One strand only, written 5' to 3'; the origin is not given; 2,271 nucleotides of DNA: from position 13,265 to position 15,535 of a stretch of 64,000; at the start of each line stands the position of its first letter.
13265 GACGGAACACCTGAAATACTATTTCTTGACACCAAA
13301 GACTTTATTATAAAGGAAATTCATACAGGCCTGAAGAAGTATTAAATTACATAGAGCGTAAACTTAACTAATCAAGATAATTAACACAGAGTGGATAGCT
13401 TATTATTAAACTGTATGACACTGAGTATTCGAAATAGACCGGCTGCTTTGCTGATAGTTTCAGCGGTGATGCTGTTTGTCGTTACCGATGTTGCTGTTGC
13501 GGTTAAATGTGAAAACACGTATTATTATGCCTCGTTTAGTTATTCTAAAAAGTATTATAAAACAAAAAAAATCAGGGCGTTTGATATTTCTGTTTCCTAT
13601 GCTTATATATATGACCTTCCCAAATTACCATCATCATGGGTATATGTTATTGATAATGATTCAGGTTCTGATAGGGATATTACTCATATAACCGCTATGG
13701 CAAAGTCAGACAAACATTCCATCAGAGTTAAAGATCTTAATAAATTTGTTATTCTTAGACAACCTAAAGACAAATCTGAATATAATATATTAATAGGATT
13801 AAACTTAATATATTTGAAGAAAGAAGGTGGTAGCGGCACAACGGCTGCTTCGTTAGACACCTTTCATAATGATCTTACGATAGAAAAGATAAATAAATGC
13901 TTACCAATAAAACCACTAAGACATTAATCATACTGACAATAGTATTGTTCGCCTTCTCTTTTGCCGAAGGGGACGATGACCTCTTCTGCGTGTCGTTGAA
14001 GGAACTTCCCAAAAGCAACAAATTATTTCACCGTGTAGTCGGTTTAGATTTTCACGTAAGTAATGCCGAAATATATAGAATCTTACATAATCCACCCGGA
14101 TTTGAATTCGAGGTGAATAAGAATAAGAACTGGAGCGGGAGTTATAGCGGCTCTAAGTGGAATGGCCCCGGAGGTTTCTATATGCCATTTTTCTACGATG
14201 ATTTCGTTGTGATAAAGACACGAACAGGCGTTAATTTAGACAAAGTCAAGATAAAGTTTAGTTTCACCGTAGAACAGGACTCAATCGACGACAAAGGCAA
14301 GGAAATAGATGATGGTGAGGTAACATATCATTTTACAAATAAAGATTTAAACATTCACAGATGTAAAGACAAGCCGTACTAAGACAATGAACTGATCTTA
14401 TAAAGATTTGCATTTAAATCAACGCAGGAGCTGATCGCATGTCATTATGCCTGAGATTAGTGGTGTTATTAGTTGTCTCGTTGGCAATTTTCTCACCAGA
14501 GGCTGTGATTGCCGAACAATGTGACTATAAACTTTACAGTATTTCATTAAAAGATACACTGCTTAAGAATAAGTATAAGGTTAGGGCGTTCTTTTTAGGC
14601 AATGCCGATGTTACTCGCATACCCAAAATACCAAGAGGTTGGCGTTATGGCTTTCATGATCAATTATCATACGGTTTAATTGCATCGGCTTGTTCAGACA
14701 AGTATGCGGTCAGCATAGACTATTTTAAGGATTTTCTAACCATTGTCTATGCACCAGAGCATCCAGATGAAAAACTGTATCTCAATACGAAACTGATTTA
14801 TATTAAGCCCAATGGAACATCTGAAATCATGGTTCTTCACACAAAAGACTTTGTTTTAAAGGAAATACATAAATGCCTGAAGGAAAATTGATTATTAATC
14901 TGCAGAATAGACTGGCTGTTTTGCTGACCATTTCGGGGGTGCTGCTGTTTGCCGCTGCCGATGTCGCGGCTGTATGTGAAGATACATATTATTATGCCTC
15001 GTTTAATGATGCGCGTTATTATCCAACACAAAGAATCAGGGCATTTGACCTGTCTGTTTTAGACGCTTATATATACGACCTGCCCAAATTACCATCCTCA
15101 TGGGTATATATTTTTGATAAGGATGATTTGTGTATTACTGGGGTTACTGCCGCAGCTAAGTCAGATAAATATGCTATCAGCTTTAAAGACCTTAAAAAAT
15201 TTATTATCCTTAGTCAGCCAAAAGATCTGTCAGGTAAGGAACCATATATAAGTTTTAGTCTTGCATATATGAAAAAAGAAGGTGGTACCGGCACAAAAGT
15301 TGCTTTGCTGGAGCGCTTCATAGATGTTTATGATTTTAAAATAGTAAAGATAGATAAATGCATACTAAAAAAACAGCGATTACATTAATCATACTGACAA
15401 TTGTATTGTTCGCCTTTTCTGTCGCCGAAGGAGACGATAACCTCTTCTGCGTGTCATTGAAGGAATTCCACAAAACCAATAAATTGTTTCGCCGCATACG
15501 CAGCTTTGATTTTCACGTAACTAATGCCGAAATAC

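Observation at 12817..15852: Tandemly duplicated, translationally coupled three-gene cassette encoding six paralogous small secreted proteins of an unrecognised family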

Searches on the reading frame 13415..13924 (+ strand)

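Call 4: search_protein_families(library=pfam, proteins=[window:13415-13924:+], max_evalue=1)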
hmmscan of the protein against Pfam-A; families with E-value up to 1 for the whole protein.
window:13415-13924:+ (170 aa): 1 family
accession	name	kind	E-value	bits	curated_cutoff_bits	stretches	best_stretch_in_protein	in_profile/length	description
PF17257.7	DUF5323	-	0.21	12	25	1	50-83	27-60/62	Family of unknown function (DUF5323)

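Call 12: search_protein_families(library=ncbifam, proteins=[window:13415-13924:+], max_evalue=1)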
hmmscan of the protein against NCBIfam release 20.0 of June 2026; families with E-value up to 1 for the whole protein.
window:13415-13924:+ (170 aa): 0 families

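Call 13: search_protein_families(library=padloc, proteins=[window:13415-13924:+], max_evalue=1)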
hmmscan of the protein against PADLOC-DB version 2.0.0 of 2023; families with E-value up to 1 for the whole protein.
window:13415-13924:+ (170 aa): 0 families

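Call 80: search_protein_families(library=phrogs, proteins=[window:13415-13924:+], max_evalue=0.01)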
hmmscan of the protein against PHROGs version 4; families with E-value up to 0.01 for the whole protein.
window:13415-13924:+ (170 aa): 0 families

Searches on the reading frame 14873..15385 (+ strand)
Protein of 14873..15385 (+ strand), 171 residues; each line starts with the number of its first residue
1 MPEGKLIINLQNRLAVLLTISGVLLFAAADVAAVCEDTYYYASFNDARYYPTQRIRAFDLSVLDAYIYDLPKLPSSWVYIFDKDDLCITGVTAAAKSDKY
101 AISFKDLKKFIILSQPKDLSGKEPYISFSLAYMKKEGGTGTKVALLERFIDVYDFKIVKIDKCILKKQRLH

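Call 4: search_protein_families(library=pfam, proteins=[window:14873-15385:+], max_evalue=1)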
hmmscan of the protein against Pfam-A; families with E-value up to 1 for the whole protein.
window:14873-15385:+ (171 aa): 0 families

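Call 12: search_protein_families(library=ncbifam, proteins=[window:14873-15385:+], max_evalue=1)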
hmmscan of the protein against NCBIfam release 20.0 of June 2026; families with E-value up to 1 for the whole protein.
window:14873-15385:+ (171 aa): 0 families

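Call 13: search_protein_families(library=padloc, proteins=[window:14873-15385:+], max_evalue=1)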
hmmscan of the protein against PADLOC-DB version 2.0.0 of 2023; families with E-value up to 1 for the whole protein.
window:14873-15385:+ (171 aa): 0 families

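Call 26: find_homologous_proteins(query=window:14873-15385:+, max_evalue=0.01)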
Query window:14873-15385:+ (171 aa): 8 proteins with E <= 0.01 among 145 candidates.
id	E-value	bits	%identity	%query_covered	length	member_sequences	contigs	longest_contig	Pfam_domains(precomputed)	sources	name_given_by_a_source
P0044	1.6e-106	371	100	100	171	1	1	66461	-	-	-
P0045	3.4e-55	205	60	97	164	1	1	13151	-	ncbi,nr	ncbi:MAG: hypothetical protein HQK99_15785 [Nitrospirae bacterium]|nr:hypothetical protein [Nitrospi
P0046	9.5e-54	200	55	100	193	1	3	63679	-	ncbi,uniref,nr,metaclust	ncbi:hypothetical protein [Candidatus Magnetominusculus xianensis]|uniref:Secreted protein n=1 Tax=C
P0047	5.5e-52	194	58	97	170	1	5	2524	-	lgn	-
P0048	1.7e-51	193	58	97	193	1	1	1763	-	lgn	-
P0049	2.7e-50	189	58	94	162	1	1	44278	-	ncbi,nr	ncbi:MAG: hypothetical protein HQK99_09335 [Nitrospirae bacterium]|nr:hypothetical protein [Nitrospi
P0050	5.3e-49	184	58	98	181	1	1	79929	-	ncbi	ncbi:MAG: hypothetical protein H7843_04770 [Nitrospirota bacterium]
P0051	2.1e-47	179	56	97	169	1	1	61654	-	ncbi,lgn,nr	ncbi:MAG: hypothetical protein L7F77_04670 [Candidatus Magnetominusculus sp. LBB02]|nr:hypothetical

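Call 32: search_solved_structures(query=A3, max_evalue=10)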
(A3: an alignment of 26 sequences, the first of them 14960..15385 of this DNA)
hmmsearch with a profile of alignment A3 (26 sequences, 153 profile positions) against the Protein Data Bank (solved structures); distinct sequences matched with E-value up to 10: 2.
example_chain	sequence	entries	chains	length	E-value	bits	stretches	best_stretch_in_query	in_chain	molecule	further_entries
7bkb_A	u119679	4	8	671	0.42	13.5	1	56-107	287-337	CoB--CoM heterodisulfide reductase iron-sulfur subunit A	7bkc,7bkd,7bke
5ynr_A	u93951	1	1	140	0.51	13.2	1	101-146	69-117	Glia Mutation factor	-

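Call 39: predict_structure(alignment_id=A3)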
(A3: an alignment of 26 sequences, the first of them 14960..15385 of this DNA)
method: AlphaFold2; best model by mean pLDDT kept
length: 142 residues; sequences in the alignment: 26
mean_pLDDT: 85.4   pTM: 0.79
mean pLDDT of the five models: 85.4, 81.4, 80.6, 79.2, 78.6
residues with pLDDT >= 90: 68; 70-90: 57; 50-70: 14; < 50: 3
segments of 3 or more residues with pLDDT < 50: none
pLDDT, mean of each block of 10 residues (from residue 1): 71 83 90 93 90 88 95 87 90 90 90 83 78 75 44
secondary structure, 60 per line:
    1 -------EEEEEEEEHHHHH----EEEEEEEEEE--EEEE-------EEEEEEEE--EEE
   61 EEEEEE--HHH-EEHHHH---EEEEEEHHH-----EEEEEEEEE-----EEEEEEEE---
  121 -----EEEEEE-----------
elements in order: E8-15 H16-20 E25-34 E37-40 E48-55 E58-66 H75-78 E82-87 E96-104 E110-117 E126-131
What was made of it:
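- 14873..15388 (+): B' (171 aa): unit 2, B-type. It overlaps A' by 19 nt. The AlphaFold2 model has pLDDT 85.4 and pTM 0.79 and is all-beta (call 39).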

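Call 43: fold_search(model_id=the predicted structure, library=pdb)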
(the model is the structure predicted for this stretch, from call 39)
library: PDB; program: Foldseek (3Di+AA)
matches with E <= 10: 787; with E <= 0.001: 0
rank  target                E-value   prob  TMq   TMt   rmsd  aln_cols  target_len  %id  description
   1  3esm                  1.2e-03  1.00  0.38  0.39   7.0       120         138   14  Crystal structure of an uncharacterized protein from Nocardia farcinica reveals an immunoglobulin-like fold (released 2008-10-14)
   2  6u3y_B                8.9e-03  0.20  0.16  0.10  20.2       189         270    9  Structure-based discovery of a novel small-molecule inhibitor of methicillin-resistant S. aureus (released 2020-03-25)
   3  2jh2_B                1.2e-02  0.99  0.36  0.37   5.3       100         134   11  X-ray crystal structure of a cohesin-like module from Clostridium perfringens (released 2007-11-06)
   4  2jh2_C                1.3e-02  0.98  0.36  0.38   5.6       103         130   11  X-ray crystal structure of a cohesin-like module from Clostridium perfringens (released 2007-11-06)
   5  7me6_A                1.5e-02  0.99  0.44  0.47   6.3       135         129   16  Structure of the apo form of YcnI (released 2021-08-18)
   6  4ei0_A                1.6e-02  0.90  0.33  0.18  10.8       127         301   12  Crystal structure of a DUF4466 family protein (PARMER_03218) from Parabacteroides merdae ATCC 43184 at 2.00 A resoluti (released 2012-05-30)
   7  2vo8                  1.7e-02  0.95  0.34  0.35   6.0       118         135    8  Cohesin module from Clostridium perfringens ATCC13124 family 33 glycoside hydrolase. (released 2008-09-02)
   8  7me6_B                2.1e-02  0.99  0.37  0.40   5.7       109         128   16  Structure of the apo form of YcnI (released 2021-08-18)
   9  8um6_B                2.2e-02  0.98  0.43  0.47   7.3       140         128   14  Structure of copper bound to YcnI W137F (released 2024-02-07)
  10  4ei0_B                2.6e-02  0.91  0.34  0.19   7.4       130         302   12  Crystal structure of a DUF4466 family protein (PARMER_03218) from Parabacteroides merdae ATCC 43184 at 2.00 A resoluti (released 2012-05-30)
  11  2jh2_A                3.3e-02  0.91  0.32  0.33   5.9       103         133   11  X-ray crystal structure of a cohesin-like module from Clostridium perfringens (released 2007-11-06)
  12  3l4c_B                3.4e-02  0.75  0.32  0.27   9.8       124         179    9  Structural basis of membrane-targeting by Dock180 (released 2010-02-23)
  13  4iyc_C                3.4e-02  0.10  0.15  0.09  17.4       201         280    8  Structure of the T244A mutant of the PANTON-VALENTINE LEUCOCIDIN component from STAPHYLOCOCCUS AUREUS (released 2014-01-29)
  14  7mek_B                4.1e-02  0.96  0.37  0.41   6.3       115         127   17  Structure of copper bound to Ycnl (released 2021-08-18)
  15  8um6_A                4.1e-02  0.96  0.36  0.39   6.1       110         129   14  Structure of copper bound to YcnI W137F (released 2024-02-07)
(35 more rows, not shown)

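Call 45: search_protein_representatives(alignment_id=A3)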
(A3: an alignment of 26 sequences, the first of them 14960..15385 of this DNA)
Query: 26 sequences, 153 profile positions. Proteins with E-value up to 0.001 (for the whole library): 79; up to 1e-10: 13; up to 1e-30: 3. The best 79 are listed.
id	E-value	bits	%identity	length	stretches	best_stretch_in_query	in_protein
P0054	2.4e-55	202.7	-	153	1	1-151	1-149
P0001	8.3e-48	178.2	-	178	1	1-152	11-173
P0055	9.8e-38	145.5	-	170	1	2-152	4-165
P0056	5.8e-30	120.2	-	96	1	58-153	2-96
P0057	7.9e-30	119.8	-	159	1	5-153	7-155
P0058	4.3e-25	104.4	-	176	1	2-153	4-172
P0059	7.4e-23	97.2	-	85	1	74-153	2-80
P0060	3.0e-22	95.2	-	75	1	1-76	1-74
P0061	3.5e-21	91.8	-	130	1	2-114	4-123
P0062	2.7e-14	69.4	-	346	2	31-150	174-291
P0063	3.5e-14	69.0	-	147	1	8-147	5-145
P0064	7.9e-13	64.6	-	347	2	30-128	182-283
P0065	3.8e-11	59.2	-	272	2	35-121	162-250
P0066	7.3e-10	55.0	-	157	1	6-145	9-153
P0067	2.8e-09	53.1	-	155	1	10-148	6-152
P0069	1.3e-08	51.0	-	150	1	32-147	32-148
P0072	3.5e-08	49.5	-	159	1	8-146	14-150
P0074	9.7e-08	48.1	-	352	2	7-148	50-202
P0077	9.7e-07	44.8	-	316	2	9-147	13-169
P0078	1.0e-06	44.8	-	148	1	12-144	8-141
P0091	9.5e-06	41.6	-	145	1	6-144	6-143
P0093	1.3e-05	41.1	-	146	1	8-147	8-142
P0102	3.1e-05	39.9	-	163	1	31-151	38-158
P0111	1.2e-04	38.1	-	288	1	30-124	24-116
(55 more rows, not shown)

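Call 47: search_protein_families(library=pfam, proteins=[P0062, P0063, P0065, P0066, P0069, P0072, P0074, P0091, P0093, P0111], max_evalue=1)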
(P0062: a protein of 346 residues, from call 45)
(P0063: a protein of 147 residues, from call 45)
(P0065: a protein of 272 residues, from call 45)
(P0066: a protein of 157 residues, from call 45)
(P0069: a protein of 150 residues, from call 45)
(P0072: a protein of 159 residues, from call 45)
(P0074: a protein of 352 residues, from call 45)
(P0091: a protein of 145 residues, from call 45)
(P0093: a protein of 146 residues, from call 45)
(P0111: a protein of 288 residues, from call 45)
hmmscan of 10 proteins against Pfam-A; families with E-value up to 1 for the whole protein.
P0062 (346 aa): 0 families

P0063 (147 aa): 1 family
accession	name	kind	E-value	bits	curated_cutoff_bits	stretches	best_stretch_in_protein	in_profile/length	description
PF06530.18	Phage_antitermQ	-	0.1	13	26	1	63-131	35-98/118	Phage antitermination protein Q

P0065 (272 aa): 1 family
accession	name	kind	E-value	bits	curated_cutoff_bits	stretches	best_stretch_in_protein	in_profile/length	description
PF25178.1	Beta-prop_WDR41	-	0.0019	17.5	50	1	172-227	310-366/440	WDR41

P0066 (157 aa): 1 family
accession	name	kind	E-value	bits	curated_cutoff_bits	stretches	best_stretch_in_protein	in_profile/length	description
PF05289.16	BLYB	-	0.13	12.9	25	1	26-81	40-95/120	Borrelia hemolysin accessory protein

P0069 (150 aa): 0 families

P0072 (159 aa): 0 families

P0074 (352 aa): 0 families

P0091 (145 aa): 0 families

P0093 (146 aa): 0 families

P0111 (288 aa): 0 families

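Call 48: list_cluster_members(proteins=[P0062, P0063, P0065, P0066, P0067, P0069, P0072, P0078, P0093, P0102])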
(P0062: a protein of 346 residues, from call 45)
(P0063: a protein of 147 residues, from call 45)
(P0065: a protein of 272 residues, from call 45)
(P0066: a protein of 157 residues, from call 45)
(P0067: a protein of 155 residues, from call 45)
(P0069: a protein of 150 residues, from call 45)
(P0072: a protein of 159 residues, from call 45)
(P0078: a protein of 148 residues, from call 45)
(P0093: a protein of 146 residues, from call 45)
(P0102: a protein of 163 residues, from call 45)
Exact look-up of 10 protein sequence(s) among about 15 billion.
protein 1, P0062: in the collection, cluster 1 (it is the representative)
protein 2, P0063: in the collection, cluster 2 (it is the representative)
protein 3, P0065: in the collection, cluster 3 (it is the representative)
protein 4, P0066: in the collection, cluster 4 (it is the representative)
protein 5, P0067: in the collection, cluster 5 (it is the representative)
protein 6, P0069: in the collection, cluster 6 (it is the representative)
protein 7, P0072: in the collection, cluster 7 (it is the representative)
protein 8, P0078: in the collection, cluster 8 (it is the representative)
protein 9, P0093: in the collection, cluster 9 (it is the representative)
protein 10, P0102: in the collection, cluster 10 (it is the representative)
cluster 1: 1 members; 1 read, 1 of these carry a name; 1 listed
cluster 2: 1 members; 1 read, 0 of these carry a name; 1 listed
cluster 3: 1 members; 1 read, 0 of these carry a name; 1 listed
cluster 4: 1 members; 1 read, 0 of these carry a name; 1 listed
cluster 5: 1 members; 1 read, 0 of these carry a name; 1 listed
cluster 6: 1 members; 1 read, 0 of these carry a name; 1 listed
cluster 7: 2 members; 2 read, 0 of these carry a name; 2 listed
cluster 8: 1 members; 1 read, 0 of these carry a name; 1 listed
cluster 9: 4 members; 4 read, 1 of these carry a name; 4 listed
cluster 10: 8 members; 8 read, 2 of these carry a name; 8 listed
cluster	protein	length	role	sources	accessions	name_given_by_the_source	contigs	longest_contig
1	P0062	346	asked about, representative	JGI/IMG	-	hypothetical protein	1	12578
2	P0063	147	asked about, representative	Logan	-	-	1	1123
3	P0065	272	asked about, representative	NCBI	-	-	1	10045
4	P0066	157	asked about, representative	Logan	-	-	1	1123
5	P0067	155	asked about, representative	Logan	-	-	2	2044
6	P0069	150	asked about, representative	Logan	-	-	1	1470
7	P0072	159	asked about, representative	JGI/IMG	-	-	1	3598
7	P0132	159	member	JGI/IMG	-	-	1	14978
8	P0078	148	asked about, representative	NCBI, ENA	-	-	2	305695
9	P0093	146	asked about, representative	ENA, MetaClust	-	\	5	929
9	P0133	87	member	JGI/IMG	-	-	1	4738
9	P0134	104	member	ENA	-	-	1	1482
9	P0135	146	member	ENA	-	-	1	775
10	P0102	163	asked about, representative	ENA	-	-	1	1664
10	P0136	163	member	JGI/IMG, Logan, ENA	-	hypothetical protein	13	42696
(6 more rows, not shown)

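Call 49: find_encoding_contigs(protein=P0078, flank=8000, max_places=2)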
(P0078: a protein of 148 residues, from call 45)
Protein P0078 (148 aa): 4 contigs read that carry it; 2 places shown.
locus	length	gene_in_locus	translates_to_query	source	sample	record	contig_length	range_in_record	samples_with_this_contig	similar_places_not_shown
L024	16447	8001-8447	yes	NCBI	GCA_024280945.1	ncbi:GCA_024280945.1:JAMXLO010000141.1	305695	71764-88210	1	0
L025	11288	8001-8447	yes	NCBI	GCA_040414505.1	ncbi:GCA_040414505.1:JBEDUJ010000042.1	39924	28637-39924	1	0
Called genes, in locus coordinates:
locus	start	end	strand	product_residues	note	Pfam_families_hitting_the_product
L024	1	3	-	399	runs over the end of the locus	PF00685:Sulfotransfer_1 (faint), PF13469:Sulfotransfer_3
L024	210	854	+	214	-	PF05494:MlaC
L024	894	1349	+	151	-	PF10604:Polyketide_cyc2 (weak), PF08327:AHSA1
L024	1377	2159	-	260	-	PF00596:Aldolase_II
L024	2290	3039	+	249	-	PF00005:ABC_tran, PF13304:AAA_21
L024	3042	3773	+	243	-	PF12730:ABC2_membrane_4 (weak), PF12679:ABC2_membrane_2, PF13346:ABC2_membrane_5 (weak), PF12698:ABC2_membrane_3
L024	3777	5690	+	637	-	PF23357:DUF7088, PF09822:ABC_transp_aux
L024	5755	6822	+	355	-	PF14238:DUF4340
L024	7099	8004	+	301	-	PF03330:DPBB_1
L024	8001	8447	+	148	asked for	-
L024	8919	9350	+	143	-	PF00293:NUDIX, PF14815:NUDIX_4 (faint)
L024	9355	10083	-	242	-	PF03767:Acid_phosphat_B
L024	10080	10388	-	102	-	-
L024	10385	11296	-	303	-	PF00174:Oxidored_molyb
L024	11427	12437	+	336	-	PF00291:PALP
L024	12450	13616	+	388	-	PF01717:Meth_synt_2 (faint)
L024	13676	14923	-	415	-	PF08245:Mur_ligase_M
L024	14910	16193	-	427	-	PF26299:MurL_N, PF26298:MurL_epimerase_C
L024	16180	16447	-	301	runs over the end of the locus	PF14336:GLUCM-like_C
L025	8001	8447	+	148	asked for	-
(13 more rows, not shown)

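Call 50: find_encoding_contigs(protein=P0136, flank=8000, max_places=2)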
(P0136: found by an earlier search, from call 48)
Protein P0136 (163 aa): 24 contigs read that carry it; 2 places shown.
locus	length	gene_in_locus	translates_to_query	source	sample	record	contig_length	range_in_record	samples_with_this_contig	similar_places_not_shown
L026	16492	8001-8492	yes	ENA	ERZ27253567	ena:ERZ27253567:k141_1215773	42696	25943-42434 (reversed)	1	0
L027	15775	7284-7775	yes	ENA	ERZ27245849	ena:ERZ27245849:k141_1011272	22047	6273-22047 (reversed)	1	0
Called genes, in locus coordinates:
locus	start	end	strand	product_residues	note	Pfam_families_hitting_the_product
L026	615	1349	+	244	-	-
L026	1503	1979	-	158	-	-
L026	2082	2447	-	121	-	PF02452:PemK_toxin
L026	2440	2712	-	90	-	-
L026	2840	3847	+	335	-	-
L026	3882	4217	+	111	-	-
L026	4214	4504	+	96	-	-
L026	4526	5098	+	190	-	-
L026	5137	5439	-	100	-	-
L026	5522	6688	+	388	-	PF00144:Beta-lactamase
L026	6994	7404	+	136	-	-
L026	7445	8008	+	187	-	PF03330:DPBB_1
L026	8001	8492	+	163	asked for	-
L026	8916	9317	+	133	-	-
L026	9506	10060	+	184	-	-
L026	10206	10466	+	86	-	-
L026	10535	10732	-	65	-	-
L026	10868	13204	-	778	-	PF13620:CarboxypepD_reg (faint), PF07715:Plug (weak), PF25183:OMP_b-brl_4 (faint)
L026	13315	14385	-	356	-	-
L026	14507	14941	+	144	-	PF01464:SLT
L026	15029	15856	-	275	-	PF03781:FGE-sulfatase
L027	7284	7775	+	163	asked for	-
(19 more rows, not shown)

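Call 80: search_protein_families(library=phrogs, proteins=[window:14873-15385:+, P0136, P0078], max_evalue=0.01)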
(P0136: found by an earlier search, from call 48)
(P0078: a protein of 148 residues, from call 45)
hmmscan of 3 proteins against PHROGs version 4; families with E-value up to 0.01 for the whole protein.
window:14873-15385:+ (171 aa): 0 families

P0136 (163 aa): 0 families

P0078 (148 aa): 0 families

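Call 85: find_encoding_contigs(protein=P0062, flank=5000, max_places=2)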
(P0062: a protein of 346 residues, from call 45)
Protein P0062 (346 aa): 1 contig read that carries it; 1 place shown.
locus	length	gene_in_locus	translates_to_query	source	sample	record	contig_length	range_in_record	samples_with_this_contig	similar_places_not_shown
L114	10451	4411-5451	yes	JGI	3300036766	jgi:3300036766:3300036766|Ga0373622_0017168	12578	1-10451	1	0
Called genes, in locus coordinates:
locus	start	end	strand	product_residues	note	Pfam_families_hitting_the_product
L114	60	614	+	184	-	-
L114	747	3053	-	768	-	PF00027:cNMP_binding, PF00871:Acetate_kinase, PF06130:PTAC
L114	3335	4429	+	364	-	-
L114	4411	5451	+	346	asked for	-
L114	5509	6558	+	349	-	-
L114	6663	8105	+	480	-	PF00656:Peptidase_C14, PF07603:Lcl_C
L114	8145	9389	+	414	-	PF00691:OmpA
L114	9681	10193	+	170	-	PF00656:Peptidase_C14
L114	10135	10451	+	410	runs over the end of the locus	PF07603:Lcl_C (weak)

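Call 86: find_encoding_contigs(protein=P0077, flank=5000, max_places=2)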
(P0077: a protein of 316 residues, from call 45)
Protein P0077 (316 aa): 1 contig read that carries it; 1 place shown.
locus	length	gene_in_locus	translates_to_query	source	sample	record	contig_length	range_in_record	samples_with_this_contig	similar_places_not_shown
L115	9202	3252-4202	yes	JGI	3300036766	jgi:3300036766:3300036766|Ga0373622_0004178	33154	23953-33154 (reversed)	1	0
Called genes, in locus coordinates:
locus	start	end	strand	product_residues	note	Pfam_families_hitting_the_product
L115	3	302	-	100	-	?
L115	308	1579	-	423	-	PF00072:Response_reg, PF02518:HATPase_c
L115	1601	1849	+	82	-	-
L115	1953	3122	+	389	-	PF03330:DPBB_1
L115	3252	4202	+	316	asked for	-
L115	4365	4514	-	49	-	-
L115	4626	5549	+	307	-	-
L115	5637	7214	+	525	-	PF08668:HDOD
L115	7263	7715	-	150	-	PF05168:HEPN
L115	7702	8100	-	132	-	PF01909:NTP_transf_2, PF18765:Polbeta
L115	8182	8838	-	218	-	PF14103:DUF4276 (weak)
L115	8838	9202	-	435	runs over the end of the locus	PF13175:AAA_15 (weak), PF02463:SMC_N (weak), PF13304:AAA_21, PF13175:AAA_15 (weak)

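Call 87: find_encoding_contigs(protein=P0074, flank=5000, max_places=2)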
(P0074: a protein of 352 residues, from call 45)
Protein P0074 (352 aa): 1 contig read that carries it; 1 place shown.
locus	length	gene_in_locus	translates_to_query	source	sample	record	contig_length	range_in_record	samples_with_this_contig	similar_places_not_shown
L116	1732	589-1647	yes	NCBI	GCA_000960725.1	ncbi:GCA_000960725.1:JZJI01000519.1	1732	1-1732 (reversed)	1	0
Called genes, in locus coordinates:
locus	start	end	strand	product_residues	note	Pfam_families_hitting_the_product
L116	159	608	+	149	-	-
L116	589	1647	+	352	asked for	-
